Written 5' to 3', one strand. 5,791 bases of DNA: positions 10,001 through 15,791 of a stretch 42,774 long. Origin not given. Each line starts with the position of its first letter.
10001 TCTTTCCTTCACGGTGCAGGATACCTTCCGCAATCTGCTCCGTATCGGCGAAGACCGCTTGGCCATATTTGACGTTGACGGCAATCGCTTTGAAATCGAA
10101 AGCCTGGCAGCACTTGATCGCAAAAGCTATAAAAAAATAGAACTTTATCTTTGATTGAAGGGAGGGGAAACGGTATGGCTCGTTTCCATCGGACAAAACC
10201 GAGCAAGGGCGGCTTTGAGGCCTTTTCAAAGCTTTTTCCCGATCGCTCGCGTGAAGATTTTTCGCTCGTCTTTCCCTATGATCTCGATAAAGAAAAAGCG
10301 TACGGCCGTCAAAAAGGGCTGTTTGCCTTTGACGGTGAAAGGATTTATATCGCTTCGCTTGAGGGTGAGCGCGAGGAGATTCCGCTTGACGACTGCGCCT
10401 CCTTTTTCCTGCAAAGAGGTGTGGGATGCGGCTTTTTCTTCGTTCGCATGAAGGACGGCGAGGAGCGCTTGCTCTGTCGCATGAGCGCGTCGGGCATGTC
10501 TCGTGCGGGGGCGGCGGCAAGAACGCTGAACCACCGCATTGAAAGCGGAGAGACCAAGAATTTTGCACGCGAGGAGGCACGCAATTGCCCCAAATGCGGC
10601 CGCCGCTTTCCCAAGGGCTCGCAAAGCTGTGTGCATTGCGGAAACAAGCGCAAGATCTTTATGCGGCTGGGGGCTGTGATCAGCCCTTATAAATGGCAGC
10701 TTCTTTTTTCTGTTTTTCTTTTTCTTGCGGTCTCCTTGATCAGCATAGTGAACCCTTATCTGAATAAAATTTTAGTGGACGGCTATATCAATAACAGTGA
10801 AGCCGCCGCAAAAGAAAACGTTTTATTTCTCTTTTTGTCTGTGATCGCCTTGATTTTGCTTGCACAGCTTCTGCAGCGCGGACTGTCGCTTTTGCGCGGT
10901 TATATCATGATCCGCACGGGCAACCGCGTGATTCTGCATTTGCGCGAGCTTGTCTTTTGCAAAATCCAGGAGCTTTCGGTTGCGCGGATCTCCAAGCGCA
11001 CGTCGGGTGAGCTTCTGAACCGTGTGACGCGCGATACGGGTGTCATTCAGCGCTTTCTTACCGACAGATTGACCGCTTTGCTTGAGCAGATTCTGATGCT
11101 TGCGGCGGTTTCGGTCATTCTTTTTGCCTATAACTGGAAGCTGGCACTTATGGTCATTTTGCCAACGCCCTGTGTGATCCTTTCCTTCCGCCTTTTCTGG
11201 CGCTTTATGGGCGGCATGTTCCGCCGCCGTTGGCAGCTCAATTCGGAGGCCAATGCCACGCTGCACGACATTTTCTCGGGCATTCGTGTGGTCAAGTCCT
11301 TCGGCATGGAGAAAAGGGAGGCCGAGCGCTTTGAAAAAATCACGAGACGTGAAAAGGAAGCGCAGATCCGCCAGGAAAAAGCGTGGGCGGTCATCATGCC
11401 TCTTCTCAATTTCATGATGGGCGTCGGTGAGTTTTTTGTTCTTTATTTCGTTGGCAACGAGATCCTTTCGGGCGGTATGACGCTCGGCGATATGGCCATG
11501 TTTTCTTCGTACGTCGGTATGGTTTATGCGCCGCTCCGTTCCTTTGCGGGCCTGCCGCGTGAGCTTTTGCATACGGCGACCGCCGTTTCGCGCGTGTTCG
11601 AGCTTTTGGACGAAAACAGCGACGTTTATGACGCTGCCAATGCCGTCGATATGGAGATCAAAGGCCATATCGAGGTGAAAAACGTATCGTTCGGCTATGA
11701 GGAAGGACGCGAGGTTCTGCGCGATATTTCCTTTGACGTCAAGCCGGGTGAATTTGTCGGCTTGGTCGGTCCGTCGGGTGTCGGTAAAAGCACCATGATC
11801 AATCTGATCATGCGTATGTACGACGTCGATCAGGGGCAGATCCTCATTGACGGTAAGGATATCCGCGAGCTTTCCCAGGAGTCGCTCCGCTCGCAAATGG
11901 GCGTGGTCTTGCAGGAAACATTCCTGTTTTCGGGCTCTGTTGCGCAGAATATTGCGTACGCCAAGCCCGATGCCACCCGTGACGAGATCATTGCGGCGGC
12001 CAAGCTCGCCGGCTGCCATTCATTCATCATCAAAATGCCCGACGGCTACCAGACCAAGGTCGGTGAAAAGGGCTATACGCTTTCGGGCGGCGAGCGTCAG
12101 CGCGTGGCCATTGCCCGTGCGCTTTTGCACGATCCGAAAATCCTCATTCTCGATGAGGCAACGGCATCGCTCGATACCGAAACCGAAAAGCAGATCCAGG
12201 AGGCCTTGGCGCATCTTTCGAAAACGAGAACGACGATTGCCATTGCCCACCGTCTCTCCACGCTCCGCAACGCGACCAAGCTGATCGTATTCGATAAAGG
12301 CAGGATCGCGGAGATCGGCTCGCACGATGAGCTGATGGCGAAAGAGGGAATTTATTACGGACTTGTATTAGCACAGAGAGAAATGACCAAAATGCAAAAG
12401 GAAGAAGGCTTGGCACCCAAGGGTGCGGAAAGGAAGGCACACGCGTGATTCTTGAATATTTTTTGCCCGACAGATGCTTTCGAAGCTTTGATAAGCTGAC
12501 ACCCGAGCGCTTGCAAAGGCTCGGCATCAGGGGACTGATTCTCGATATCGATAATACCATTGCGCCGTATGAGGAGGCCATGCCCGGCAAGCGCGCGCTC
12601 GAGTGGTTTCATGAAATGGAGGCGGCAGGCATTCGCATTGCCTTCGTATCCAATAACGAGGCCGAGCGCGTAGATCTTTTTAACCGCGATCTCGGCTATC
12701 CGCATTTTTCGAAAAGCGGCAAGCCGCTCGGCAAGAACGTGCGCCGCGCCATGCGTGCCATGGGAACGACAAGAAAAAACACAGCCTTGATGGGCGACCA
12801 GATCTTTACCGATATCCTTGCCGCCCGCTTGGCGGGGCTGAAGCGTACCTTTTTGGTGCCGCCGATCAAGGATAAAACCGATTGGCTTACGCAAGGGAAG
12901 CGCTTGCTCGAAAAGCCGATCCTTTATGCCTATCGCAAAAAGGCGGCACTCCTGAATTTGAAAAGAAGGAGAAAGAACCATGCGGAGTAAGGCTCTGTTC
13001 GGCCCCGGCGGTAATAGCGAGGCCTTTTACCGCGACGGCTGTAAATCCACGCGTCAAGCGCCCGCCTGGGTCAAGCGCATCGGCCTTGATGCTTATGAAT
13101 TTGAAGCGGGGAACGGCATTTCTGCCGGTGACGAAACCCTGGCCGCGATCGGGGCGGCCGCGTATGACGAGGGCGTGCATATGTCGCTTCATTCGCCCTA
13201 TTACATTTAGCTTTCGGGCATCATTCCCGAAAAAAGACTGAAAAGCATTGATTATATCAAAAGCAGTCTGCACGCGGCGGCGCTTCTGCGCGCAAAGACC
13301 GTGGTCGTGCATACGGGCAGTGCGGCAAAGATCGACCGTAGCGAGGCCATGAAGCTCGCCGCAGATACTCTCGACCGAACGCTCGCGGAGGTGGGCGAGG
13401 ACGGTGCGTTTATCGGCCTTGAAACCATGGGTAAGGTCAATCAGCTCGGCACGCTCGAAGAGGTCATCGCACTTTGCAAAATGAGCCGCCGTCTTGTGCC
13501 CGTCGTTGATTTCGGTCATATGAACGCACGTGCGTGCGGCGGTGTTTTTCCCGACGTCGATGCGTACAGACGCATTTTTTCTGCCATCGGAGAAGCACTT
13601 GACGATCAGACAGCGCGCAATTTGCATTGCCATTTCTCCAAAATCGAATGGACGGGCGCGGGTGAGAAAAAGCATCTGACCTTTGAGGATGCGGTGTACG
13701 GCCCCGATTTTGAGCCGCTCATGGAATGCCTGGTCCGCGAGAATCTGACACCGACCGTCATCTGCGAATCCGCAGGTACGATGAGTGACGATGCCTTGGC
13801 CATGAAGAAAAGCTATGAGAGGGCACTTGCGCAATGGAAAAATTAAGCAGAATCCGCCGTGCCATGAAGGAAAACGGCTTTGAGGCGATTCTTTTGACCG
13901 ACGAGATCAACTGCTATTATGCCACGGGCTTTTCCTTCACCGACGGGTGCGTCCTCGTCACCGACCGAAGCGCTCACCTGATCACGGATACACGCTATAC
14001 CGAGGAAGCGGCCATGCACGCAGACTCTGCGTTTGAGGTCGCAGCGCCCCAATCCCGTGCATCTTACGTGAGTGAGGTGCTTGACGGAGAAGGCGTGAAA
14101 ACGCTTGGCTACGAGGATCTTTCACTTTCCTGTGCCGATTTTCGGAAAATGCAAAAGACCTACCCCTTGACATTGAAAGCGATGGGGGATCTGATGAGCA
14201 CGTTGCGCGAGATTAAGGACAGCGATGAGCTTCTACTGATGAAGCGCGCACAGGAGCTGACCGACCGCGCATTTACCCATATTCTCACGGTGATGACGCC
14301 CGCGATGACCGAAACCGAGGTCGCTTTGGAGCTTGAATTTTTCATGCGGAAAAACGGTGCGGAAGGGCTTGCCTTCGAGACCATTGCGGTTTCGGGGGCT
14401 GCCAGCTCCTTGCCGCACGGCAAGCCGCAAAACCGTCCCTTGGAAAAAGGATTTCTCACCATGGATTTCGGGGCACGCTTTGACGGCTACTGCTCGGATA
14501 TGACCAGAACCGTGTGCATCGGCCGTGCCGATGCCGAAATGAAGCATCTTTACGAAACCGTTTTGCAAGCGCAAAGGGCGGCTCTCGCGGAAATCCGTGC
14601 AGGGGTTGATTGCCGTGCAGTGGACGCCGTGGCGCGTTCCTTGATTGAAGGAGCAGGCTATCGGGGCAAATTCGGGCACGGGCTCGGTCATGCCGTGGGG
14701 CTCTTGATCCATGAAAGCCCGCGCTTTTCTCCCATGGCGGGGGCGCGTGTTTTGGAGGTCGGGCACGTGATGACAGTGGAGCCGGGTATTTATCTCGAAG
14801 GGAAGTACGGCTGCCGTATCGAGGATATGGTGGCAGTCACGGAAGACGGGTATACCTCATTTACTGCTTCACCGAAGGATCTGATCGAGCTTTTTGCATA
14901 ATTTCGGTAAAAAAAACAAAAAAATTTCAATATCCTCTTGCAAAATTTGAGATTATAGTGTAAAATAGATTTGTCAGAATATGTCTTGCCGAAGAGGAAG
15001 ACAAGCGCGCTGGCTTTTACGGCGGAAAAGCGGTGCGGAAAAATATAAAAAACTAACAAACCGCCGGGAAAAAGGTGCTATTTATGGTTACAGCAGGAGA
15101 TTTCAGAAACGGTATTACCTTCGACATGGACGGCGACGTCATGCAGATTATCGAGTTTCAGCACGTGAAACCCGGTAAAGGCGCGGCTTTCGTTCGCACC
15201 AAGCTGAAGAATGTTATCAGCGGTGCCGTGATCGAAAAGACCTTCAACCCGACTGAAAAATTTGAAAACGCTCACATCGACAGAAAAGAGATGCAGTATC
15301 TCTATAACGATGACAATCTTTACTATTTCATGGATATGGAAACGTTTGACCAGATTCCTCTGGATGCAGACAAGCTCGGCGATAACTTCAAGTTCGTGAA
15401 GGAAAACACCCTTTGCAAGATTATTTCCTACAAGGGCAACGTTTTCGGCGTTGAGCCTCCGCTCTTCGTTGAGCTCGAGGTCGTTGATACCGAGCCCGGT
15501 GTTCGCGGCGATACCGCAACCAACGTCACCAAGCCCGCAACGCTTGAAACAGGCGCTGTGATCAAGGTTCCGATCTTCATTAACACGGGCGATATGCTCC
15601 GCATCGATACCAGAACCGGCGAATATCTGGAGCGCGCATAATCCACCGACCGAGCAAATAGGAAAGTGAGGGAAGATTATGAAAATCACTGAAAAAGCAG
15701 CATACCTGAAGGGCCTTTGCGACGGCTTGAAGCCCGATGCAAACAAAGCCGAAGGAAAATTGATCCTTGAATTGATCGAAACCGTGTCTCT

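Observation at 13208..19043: All three internal stops in conserved genes are TAG, and TAG is almost unused as a terminator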

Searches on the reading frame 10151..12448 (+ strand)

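Call 12: search_protein_families(library=pfam, proteins=[window:10151-12448:+])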
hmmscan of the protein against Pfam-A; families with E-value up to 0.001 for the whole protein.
window:10151-12448:+ (765 aa): 6 families
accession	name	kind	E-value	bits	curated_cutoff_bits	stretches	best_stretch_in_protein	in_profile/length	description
PF00664.28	ABC_membrane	-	3.5e-46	158.5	28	1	184-461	1-273/274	ABC transporter transmembrane region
PF00005.33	ABC_tran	-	1.6e-36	126.3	25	1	523-672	1-137/137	ABC transporter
PF02463.25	SMC_N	-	2.8e-06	27.4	40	1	556-712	103-209/220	RecF/RecN/SMC N terminal domain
PF00004.35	AAA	-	0.0001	23.2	21.2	0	538-708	3-117/131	ATPase family associated with various cellular activities (AAA)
PF03193.22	RsgA_GTPase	-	0.00018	21.8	30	1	520-563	94-136/174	RsgA GTPase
PF13401.12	AAA_22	-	0.00096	19.9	27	0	535-689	7-107/130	AAA domain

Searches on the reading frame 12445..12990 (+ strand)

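Call 12: search_protein_families(library=pfam, proteins=[window:12445-12990:+])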
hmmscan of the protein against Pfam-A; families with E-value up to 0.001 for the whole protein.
window:12445-12990:+ (181 aa): 4 families
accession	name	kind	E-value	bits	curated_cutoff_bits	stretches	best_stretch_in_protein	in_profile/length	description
PF00702.32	Hydrolase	-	4.5e-08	34.2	26.4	1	33-131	85-191/191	haloacid dehalogenase-like hydrolase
PF09419.16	PGP_phosphatase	-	6e-07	29.6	20.4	1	6-136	17-162/168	Mitochondrial PGP phosphatase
PF13242.12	Hydrolase_like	-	1.5e-06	28.5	22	1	92-137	3-47/75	HAD-hyrolase-like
PF13419.12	HAD_2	-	5.5e-06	27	23.8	1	49-134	82-175/178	Haloacid dehalogenase-like hydrolase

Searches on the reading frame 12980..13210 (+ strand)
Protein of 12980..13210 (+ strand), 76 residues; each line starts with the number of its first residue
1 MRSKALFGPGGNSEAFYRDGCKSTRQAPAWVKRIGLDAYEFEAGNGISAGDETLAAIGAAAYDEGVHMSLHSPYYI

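Call 70: find_encoding_contigs(protein=window:12980-13210:+, flank=10000, max_places=10)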
Protein window:12980-13210:+ (76 aa): no gene with exactly this product is on record in the collection.

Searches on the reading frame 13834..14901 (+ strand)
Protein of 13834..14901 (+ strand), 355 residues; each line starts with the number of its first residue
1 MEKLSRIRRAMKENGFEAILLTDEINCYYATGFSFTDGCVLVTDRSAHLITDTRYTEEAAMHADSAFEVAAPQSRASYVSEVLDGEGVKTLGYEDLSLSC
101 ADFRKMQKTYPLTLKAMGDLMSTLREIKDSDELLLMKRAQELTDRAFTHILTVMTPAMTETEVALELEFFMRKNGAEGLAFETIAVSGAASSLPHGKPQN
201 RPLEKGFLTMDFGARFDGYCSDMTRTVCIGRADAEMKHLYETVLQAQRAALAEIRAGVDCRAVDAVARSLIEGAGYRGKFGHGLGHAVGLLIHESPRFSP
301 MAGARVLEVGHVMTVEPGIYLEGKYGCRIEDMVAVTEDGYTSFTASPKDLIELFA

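Call 12: search_protein_families(library=pfam, proteins=[window:13834-14901:+])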
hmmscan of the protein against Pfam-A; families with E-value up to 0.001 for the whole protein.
window:13834-14901:+ (355 aa): 2 families
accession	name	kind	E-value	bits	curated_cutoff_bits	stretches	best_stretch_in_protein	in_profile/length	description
PF00557.29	Peptidase_M24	-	2.8e-67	226.9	23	1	135-337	2-208/208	Metallopeptidase family M24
PF01321.24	Creatinase_N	-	1.4e-19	71.3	22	1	4-127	2-128/128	Creatinase/Prolidase N-terminal domain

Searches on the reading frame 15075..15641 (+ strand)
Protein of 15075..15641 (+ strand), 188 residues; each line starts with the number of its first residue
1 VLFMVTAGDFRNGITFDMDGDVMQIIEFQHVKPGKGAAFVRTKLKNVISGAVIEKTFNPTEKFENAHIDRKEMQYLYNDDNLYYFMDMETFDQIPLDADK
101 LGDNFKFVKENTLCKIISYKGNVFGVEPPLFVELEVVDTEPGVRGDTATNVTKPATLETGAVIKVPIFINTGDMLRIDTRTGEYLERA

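Call 12: search_protein_families(library=pfam, proteins=[window:15075-15641:+])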
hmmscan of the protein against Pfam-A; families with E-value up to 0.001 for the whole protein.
window:15075-15641:+ (188 aa): 3 families
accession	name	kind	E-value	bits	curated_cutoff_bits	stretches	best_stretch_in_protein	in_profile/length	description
PF09285.17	Elong-fact-P_C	-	2.6e-29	101.1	25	1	132-187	1-56/56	Elongation factor P, C-terminal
PF08207.18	EFP_N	-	1.2e-27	96.1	23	1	6-63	1-58/58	Elongation factor P (EF-P) KOW-like domain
PF01132.26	EFP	-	1.1e-22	80.2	27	1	71-123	1-53/54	Elongation factor P (EF-P) OB domain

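Call 49: find_encoding_contigs(protein=window:15084-15641:+, flank=10000, max_places=10)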
Protein window:15084-15641:+ (185 aa): 13 contigs read that carry it; 10 places shown.
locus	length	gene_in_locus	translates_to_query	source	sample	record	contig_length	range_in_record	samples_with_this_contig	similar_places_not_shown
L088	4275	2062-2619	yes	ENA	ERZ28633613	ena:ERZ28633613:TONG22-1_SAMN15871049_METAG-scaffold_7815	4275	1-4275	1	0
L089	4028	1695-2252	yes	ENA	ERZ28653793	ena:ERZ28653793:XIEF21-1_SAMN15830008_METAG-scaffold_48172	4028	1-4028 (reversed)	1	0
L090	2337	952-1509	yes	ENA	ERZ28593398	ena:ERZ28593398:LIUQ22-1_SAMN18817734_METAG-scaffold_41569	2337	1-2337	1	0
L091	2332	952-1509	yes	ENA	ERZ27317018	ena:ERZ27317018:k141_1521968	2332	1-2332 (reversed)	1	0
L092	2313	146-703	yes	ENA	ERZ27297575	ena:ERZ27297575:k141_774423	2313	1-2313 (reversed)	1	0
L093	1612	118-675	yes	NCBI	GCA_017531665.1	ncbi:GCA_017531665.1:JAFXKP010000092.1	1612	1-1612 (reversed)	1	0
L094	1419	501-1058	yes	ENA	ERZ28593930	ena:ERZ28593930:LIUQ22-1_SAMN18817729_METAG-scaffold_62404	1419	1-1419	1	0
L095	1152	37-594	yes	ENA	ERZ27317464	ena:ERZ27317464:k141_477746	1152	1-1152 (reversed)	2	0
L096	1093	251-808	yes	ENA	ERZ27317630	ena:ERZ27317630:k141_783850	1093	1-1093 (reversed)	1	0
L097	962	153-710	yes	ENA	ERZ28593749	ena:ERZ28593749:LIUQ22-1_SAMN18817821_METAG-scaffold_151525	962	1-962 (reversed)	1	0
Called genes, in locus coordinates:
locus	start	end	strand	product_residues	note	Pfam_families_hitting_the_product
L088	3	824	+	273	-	?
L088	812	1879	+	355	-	PF01321:Creatinase_N, PF00557:Peptidase_M24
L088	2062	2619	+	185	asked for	PF08207:EFP_N, PF01132:EFP, PF09285:Elong-fact-P_C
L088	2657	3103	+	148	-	-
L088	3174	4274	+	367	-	?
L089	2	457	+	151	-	?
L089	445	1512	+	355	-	PF01321:Creatinase_N, PF00557:Peptidase_M24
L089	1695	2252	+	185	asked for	PF08207:EFP_N, PF01132:EFP, PF09285:Elong-fact-P_C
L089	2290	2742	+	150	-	-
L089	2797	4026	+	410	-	?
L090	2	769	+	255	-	?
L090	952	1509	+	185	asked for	PF08207:EFP_N, PF01132:EFP, PF09285:Elong-fact-P_C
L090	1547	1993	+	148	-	-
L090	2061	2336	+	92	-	?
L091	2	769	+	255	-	?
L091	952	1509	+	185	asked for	PF08207:EFP_N, PF01132:EFP, PF09285:Elong-fact-P_C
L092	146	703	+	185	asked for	PF08207:EFP_N, PF01132:EFP, PF09285:Elong-fact-P_C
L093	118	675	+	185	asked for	PF08207:EFP_N, PF01132:EFP, PF09285:Elong-fact-P_C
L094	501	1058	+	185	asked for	PF08207:EFP_N, PF01132:EFP, PF09285:Elong-fact-P_C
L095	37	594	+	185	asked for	PF08207:EFP_N, PF01132:EFP, PF09285:Elong-fact-P_C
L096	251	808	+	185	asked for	PF08207:EFP_N, PF01132:EFP, PF09285:Elong-fact-P_C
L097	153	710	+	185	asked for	PF08207:EFP_N, PF01132:EFP, PF09285:Elong-fact-P_C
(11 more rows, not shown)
